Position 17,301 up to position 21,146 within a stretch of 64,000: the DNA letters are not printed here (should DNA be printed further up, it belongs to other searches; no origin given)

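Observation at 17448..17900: RND efflux pump with a C-terminal DUF805 fusion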

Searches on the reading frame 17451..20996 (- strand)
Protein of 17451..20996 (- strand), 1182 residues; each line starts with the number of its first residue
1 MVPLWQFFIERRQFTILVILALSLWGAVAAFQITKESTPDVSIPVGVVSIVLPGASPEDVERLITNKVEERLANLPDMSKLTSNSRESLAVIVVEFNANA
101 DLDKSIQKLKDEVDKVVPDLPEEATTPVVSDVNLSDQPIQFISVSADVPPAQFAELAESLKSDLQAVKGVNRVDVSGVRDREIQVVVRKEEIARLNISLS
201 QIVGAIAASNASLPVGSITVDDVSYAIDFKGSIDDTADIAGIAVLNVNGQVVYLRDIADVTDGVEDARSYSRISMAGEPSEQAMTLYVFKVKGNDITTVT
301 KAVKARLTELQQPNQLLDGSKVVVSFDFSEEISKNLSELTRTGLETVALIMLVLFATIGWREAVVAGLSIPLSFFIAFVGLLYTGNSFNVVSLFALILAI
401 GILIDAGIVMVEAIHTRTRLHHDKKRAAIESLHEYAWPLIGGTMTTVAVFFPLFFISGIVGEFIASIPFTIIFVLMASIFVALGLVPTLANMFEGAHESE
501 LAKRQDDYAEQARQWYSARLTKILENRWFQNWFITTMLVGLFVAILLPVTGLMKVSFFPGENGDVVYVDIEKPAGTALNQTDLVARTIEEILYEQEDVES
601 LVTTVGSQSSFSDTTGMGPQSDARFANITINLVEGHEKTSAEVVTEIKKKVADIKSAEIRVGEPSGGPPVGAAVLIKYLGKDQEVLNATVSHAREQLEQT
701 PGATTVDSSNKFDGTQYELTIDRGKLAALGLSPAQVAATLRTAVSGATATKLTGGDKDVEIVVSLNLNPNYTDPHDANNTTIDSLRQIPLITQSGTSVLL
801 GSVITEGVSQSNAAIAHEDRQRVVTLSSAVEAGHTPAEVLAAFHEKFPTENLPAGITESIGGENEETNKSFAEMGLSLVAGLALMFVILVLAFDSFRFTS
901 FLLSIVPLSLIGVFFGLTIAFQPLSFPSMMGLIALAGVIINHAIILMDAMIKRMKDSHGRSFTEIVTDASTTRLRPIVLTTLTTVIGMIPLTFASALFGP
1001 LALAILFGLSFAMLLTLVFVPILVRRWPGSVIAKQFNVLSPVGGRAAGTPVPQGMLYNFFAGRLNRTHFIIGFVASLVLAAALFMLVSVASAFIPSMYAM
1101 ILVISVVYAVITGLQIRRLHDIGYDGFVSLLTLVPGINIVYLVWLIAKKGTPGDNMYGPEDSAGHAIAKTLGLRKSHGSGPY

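Call 3: search_protein_families(library=pfam, proteins=[window:17451-20996:-], max_evalue=0.01)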
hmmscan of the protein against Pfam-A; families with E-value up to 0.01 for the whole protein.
window:17451-20996:- (1182 aa): 5 families
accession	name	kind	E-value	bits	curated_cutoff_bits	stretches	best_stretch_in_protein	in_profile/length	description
PF00873.25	ACR_tran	-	1.3e-180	603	28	1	5-1023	2-1016/1021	AcrB/AcrD/AcrF family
PF05656.20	DUF805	-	1.4e-15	58.2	25.7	1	1060-1159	4-111/111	Protein of unknown function (DUF805)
PF03176.21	MMPL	-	7.5e-07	28.8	20.5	2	327-496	136-305/333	MMPL family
PF02355.23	SecD_SecF_C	-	0.00031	20.6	20.5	1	874-1016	33-175/189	Protein export membrane protein SecD/SecF, C-terminal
PF05209.18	MinC_N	-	0.0043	17.6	27.3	0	284-331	8-56/71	Septum formation inhibitor MinC, N-terminal domain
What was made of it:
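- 17913..20996 (-): RND permease body, residues 1-1028 (ACR_tran; 12 TM helices plus two porter/docking loops), ending ............. Pfam E 1.3e-180 (call 3).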

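Call 4: search_protein_families(library=ncbifam, proteins=[window:17451-20996:-], max_evalue=0.01)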
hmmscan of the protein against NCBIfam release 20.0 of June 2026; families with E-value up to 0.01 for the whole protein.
window:17451-20996:- (1182 aa): 18 families
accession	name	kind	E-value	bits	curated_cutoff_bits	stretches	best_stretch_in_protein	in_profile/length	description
NF033617.1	RND_permease_2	subfamily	4.8e-150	501.5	1250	1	7-1023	3-1003/1009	multidrug efflux RND transporter permease subunit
NF000282.2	RND_permease_1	subfamily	5.9e-105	352.2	1250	1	6-1023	2-1023/1029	multidrug efflux RND transporter permease subunit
TIGR00914.1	2A0601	subfamily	7.4e-97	325.3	701.45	2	6-994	7-998/1051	CusA/CzcA family heavy metal efflux RND transporter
TIGR00915.1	2A0602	subfamily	3.4e-94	316.6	940.35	1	6-1023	3-1024/1050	efflux RND transporter permease subunit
NF007905.0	PRK10614.1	equivalog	1e-84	285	1774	1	5-1023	4-1004/1025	multidrug efflux RND transporter permease subunit MdtC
NF007798.0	PRK10503.1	equivalog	9e-75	252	1584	1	7-1023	15-1018/1040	MdtB/MuxB family multidrug efflux RND transporter permease subunit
NF007133.0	PRK09579.1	equivalog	9.8e-72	241.9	1763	1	7-1023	6-998/1017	multidrug efflux RND transporter permease subunit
NF007131.0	PRK09577.1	equivalog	1e-67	228.7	1768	1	6-1023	3-1018/1045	multidrug efflux RND transporter permease subunit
NF007842.1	PRK10555.1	equivalog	2.7e-62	210.9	1854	1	6-1024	3-1026/1036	multidrug efflux RND transporter permease AcrD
NF011706.2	PRK15127.1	equivalog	2.6e-46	158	2150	1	6-1023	3-1025/1049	multidrug efflux RND transporter permease subunit AcrB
NF000037.1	RND_perm_OqxB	exception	3.1e-46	157.7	2200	1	6-994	5-997/1050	multidrug efflux RND transporter permease subunit OqxB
TIGR00921.1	2A067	subfamily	1.4e-12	46.5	351.9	2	323-546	181-397/733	hydrophobe/amphiphile efflux-3 (HAE3) family transporter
NF009583.0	PRK13024.1-3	subfamily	6.5e-10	37.7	721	3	876-1024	582-731/755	protein translocase subunit SecDF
TIGR00916.1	2A0604s01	subfamily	1.8e-08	34.3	148.6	2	876-1013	92-227/231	SecD/SecF family protein translocase subunit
NF009582.0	PRK13024.1-2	equivalog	4.5e-07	28.2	723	2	345-481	346-479/859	protein translocase subunit SecDF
TIGR00966.2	transloc_SecF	equivalog_domain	1.7e-05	24.5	160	1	865-1017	117-269/279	protein translocase subunit SecF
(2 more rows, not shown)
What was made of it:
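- On HAE1 AcrB-type multidrug pumps (NCBIfam RND_permease_1/2, AcrB equivalog): The AcrB equivalog scores 158 against 2150 (call 4).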

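Call 5: find_homologous_proteins(query=window:17451-20996:-, max_evalue=1e-10)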
Query window:17451-20996:- (1182 aa): 3030 proteins with E <= 1e-10 among 8000 candidates; the best 120 are listed.
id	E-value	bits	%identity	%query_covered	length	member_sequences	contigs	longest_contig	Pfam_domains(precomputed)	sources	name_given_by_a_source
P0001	0.0e+0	2549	100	100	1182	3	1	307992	PF03176.22,PF05656.21,PF00873.26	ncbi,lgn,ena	-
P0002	0.0e+0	1932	86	87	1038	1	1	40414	PF03176.22,PF02355.23,PF00873.26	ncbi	-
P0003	0.0e+0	1921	86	87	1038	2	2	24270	PF03176.22,PF02355.23,PF00873.26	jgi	jgi:multidrug efflux pump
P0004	0.0e+0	1911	85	87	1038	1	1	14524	PF03176.22,PF00873.26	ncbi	-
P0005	0.0e+0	1908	85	87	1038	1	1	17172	PF03176.22,PF02355.23,PF00873.26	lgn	-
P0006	0.0e+0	1906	85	87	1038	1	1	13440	PF03176.22,PF02355.23,PF00873.26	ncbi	-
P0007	0.0e+0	1906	85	87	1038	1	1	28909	PF03176.22,PF02355.23,PF00873.26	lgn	-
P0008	0.0e+0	1900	85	87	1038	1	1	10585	PF02355.23,PF00873.26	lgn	-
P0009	0.0e+0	1899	84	87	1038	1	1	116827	PF03176.22,PF02355.23,PF00873.26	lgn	-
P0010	0.0e+0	1889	84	87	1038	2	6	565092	PF02355.23,PF00873.26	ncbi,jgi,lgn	jgi:multidrug efflux pump subunit AcrB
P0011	0.0e+0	1886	84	87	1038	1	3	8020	PF03176.22,PF02355.23,PF00873.26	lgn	-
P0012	0.0e+0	1884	84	87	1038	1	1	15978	PF03176.22,PF02355.23,PF00873.26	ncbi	-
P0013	0.0e+0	1765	78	87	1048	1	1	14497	PF00873.26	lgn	-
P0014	0.0e+0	1746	77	87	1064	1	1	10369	PF00873.26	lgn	-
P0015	0.0e+0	1732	76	87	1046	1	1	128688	PF02355.23,PF00873.26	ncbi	-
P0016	0.0e+0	1732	77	87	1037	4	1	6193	PF03176.22,PF00873.26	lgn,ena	-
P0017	0.0e+0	1713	75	87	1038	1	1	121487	PF00873.26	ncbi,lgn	-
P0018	0.0e+0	1699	75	88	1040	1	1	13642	PF03176.22,PF02355.23,PF00873.26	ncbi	-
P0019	0.0e+0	1698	77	86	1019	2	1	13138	PF00873.26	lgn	-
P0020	0.0e+0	1693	76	87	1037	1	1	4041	PF00873.26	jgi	jgi:multidrug efflux pump subunit AcrB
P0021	0.0e+0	1663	74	87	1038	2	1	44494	PF02355.23,PF00873.26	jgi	jgi:multidrug efflux pump subunit AcrB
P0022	0.0e+0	1626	66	95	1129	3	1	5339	PF03176.22,PF05656.21,PF02355.23,PF00873.26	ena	-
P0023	0.0e+0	1625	72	87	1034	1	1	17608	PF03176.22,PF02355.23,PF00873.26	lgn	-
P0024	0.0e+0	1615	72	87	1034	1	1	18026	PF00873.26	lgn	-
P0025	0.0e+0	1571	70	87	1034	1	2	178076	PF00873.26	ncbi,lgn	-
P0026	0.0e+0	1555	69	87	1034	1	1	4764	PF00873.26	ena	-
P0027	0.0e+0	1536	69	87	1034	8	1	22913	PF00873.26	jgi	-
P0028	0.0e+0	1533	69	87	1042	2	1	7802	PF00873.26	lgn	-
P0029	0.0e+0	1532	68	87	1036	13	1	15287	PF00873.26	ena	-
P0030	0.0e+0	1523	68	87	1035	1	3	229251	PF02355.23,PF00873.26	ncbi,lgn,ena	-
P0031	0.0e+0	1521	68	87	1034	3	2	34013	PF02355.23,PF00873.26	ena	-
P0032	0.0e+0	1517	68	87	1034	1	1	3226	PF00873.26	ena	-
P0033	0.0e+0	1513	68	87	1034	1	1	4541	PF02355.23,PF00873.26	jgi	-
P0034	0.0e+0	1511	67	87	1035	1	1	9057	PF02355.23,PF00873.26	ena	-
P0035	0.0e+0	1504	67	87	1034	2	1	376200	PF03176.22,PF02355.23,PF00873.26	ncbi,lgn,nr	ncbi:efflux RND transporter permease subunit [Candidatus Kaiserbacteria bacterium]|nr:efflux RND tra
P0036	0.0e+0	1502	67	87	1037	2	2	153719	PF03176.22,PF00873.26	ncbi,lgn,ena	-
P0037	0.0e+0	1498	66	87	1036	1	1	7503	PF00873.26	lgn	-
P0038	0.0e+0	1497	67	87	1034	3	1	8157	PF02355.23,PF00873.26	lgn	-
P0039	0.0e+0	1493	67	87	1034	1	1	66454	PF00873.26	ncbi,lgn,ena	-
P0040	0.0e+0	1490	67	87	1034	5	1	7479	PF00873.26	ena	-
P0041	0.0e+0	1486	66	87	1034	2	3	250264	PF00873.26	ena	-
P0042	0.0e+0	1481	66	87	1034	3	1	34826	PF00873.26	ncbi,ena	ncbi:MAG: efflux RND transporter permease subunit [Patescibacteria group bacterium]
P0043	0.0e+0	1481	67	87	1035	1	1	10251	PF00873.26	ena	-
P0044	0.0e+0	1465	67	86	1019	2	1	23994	PF03176.22,PF02355.23,PF00873.26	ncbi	-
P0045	0.0e+0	1430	63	87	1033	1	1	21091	PF03176.22,PF00873.26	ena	-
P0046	0.0e+0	1426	64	87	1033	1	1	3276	PF00873.26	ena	-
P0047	0.0e+0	1413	62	87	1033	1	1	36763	PF00873.26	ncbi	-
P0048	0.0e+0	1409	64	87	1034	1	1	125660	PF03176.22,PF02355.23,PF00873.26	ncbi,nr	ncbi:MAG TPA: efflux RND transporter permease subunit [Candidatus Paceibacterota bacterium]|nr:efflu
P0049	0.0e+0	1409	63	87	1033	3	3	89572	PF00873.26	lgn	-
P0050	0.0e+0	1402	63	87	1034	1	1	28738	PF03176.22,PF02355.23,PF00873.26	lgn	-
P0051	0.0e+0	1402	63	87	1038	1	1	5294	PF03176.22,PF02355.23,PF00873.26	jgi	jgi:multidrug efflux pump subunit AcrB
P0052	0.0e+0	1396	62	87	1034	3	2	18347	PF03176.22,PF02355.23,PF00873.26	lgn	-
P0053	0.0e+0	1395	63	87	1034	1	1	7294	PF00873.26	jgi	jgi:multidrug efflux pump subunit AcrB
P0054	0.0e+0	1395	63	87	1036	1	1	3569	PF00873.26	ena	-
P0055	0.0e+0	1395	63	87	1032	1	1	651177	PF00873.26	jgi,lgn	jgi:multidrug efflux pump subunit AcrB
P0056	0.0e+0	1394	63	87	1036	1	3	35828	PF00873.26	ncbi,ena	-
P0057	0.0e+0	1392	63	87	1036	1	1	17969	PF00873.26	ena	-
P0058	0.0e+0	1386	62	87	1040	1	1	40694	PF02355.23,PF00873.26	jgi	jgi:multidrug efflux pump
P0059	0.0e+0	1386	61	87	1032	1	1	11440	PF03176.22,PF02355.23,PF00873.26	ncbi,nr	ncbi:efflux RND transporter permease subunit [Acetobacteraceae bacterium]|nr:efflux RND transporter 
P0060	0.0e+0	1385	62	87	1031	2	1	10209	PF02355.23,PF00873.26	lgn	-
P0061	0.0e+0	1384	63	87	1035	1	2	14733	PF03176.22,PF02355.23,PF00873.26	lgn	-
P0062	0.0e+0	1381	62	87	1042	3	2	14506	PF03176.22,PF02355.23,PF00873.26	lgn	-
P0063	0.0e+0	1377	62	87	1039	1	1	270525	PF03176.22,PF02355.23,PF00873.26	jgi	jgi:multidrug efflux pump subunit AcrB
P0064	0.0e+0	1374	62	87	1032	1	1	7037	PF03176.22,PF02355.23,PF00873.26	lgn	-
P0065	0.0e+0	1373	62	87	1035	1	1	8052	PF03176.22,PF00873.26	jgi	jgi:multidrug efflux pump subunit AcrB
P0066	0.0e+0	1373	62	87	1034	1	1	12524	PF02355.23,PF00873.26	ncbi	-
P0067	0.0e+0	1373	62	87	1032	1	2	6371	PF00873.26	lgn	-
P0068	0.0e+0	1369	61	87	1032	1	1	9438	PF00873.26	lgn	-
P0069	0.0e+0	1368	62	87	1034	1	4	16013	PF00873.26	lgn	-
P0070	0.0e+0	1366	62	87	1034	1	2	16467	PF02355.23,PF00873.26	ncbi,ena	-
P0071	0.0e+0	1366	62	87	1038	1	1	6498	PF03176.22,PF02355.23,PF00873.26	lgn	-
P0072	0.0e+0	1366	61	87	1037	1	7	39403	PF03176.22,PF02355.23,PF00873.26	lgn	-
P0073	0.0e+0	1365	62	87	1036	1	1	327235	PF02355.23,PF00873.26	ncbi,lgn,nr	ncbi:MAG TPA: efflux RND transporter permease subunit [Candidatus Paceibacterota bacterium]|nr:efflu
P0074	0.0e+0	1364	61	87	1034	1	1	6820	PF02355.23,PF00873.26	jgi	jgi:multidrug efflux pump subunit AcrB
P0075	0.0e+0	1362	61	87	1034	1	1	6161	PF03176.22,PF02355.23,PF00873.26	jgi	jgi:multidrug efflux pump subunit AcrB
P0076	0.0e+0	1360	62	87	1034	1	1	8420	PF00873.26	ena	-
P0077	0.0e+0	1359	62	87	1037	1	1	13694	PF02355.23,PF00873.26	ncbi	-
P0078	0.0e+0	1359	61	87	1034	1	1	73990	PF00873.26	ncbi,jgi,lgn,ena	jgi:multidrug efflux pump subunit AcrB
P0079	0.0e+0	1358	61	87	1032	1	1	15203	PF03176.22,PF00873.26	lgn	-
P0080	0.0e+0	1358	62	87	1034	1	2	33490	PF00873.26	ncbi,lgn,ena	-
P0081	0.0e+0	1357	60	87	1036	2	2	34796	PF02355.23,PF00873.26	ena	-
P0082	0.0e+0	1357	62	87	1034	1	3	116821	PF00873.26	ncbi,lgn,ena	-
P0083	0.0e+0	1357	61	87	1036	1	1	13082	PF00873.26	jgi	jgi:multidrug efflux pump subunit AcrB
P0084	0.0e+0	1357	62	87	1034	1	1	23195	PF00873.26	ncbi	-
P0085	0.0e+0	1356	60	87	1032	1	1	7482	PF02355.23,PF00873.26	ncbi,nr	ncbi:efflux RND transporter permease subunit [Candidatus Parcubacteria bacterium]|nr:efflux RND tran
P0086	0.0e+0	1355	61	87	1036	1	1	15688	PF03176.22,PF02355.23,PF00873.26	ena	-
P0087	0.0e+0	1352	61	87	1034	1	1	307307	PF03176.22,PF00873.26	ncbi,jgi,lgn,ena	jgi:multidrug efflux pump subunit AcrB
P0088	0.0e+0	1351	61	87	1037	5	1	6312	PF03176.22,PF00873.26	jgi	jgi:multidrug efflux pump subunit AcrB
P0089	0.0e+0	1350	61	87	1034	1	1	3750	PF03176.22,PF02355.23,PF00873.26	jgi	jgi:multidrug efflux pump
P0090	0.0e+0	1348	61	87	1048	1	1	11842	PF03176.22,PF02355.23,PF00873.26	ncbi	-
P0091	0.0e+0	1347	60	87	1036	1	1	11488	PF02355.23,PF00873.26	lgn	-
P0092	0.0e+0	1346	62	87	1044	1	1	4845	PF02355.23,PF00873.26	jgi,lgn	-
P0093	0.0e+0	1344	61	87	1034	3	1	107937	PF00873.26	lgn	-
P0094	0.0e+0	1341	61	87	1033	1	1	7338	PF02355.23,PF00873.26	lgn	-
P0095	0.0e+0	1340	59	87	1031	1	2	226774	PF00873.26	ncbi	-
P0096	0.0e+0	1339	61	87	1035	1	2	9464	PF03176.22,PF02355.23,PF00873.26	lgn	-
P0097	0.0e+0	1339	60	87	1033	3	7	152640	PF03176.22,PF02355.23,PF00873.26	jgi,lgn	jgi:multidrug efflux pump subunit AcrB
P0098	0.0e+0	1336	61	87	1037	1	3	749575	PF03176.22,PF00873.26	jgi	jgi:multidrug efflux pump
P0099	0.0e+0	1335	60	87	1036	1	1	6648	PF03176.22,PF02355.23,PF00873.26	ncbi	-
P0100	0.0e+0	1334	61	87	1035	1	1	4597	PF03176.22,PF02355.23,PF00873.26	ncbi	-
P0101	0.0e+0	1333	60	87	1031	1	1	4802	PF00873.26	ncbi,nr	ncbi:MAG TPA: efflux RND transporter permease subunit [Candidatus Paceibacterota bacterium]|nr:efflu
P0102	0.0e+0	1332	61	87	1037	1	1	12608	PF02355.23,PF00873.26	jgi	-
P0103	0.0e+0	1329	59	88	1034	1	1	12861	PF03176.22,PF02355.23,PF00873.26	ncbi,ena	-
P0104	0.0e+0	1329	67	78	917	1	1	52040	PF00873.26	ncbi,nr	ncbi:efflux RND transporter permease subunit, partial [Candidatus Kaiserbacteria bacterium]|nr:efflu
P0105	0.0e+0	1326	60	87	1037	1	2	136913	PF00873.26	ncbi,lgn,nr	ncbi:MAG TPA: efflux RND transporter permease subunit [Candidatus Paceibacterota bacterium]|nr:efflu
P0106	0.0e+0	1325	60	87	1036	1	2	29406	PF03176.22,PF00873.26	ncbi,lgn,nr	ncbi:MAG: efflux RND transporter permease subunit [Parcubacteria group bacterium]|nr:efflux RND tran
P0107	0.0e+0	1324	60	87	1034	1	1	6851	PF03176.22,PF02355.23,PF00873.26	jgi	jgi:multidrug efflux pump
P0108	0.0e+0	1323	60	88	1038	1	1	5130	PF03176.22,PF02355.23,PF00873.26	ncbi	-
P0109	0.0e+0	1322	60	87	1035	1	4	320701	PF03176.22,PF02355.23,PF00873.26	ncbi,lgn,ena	-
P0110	0.0e+0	1321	59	87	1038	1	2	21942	PF03176.22,PF02355.23,PF00873.26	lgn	-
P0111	0.0e+0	1319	60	87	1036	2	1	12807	PF02355.23,PF00873.26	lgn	-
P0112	0.0e+0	1317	60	87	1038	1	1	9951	PF03176.22,PF00873.26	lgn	-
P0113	0.0e+0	1316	59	87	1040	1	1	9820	PF03176.22,PF02355.23,PF00873.26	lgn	-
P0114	0.0e+0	1309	59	87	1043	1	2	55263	PF02355.23,PF00873.26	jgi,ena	jgi:multidrug efflux pump subunit AcrB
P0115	0.0e+0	1308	60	86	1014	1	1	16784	PF03176.22,PF02355.23,PF00873.26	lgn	-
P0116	0.0e+0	1308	58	87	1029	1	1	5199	PF03176.22,PF02355.23,PF00873.26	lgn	-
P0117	0.0e+0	1303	59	87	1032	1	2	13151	PF02355.23,PF00873.26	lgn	-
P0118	0.0e+0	1303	60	87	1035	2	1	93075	PF03176.22,PF02355.23,PF00873.26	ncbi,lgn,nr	ncbi:MAG: acriflavin resistance protein [Candidatus Kaiserbacteria bacterium]|nr:acriflavin resistan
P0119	0.0e+0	1302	65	79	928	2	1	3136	PF05656.21,PF00873.26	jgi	jgi:multidrug efflux pump subunit AcrB/uncharacterized membrane protein YhaH (DUF805 family)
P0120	0.0e+0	1296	58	87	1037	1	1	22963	PF00873.26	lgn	-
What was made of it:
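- Checked: The closest unfused relatives end at 1038 aa, so the extension is 144 aa, in line with 'about 140' (call 5).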
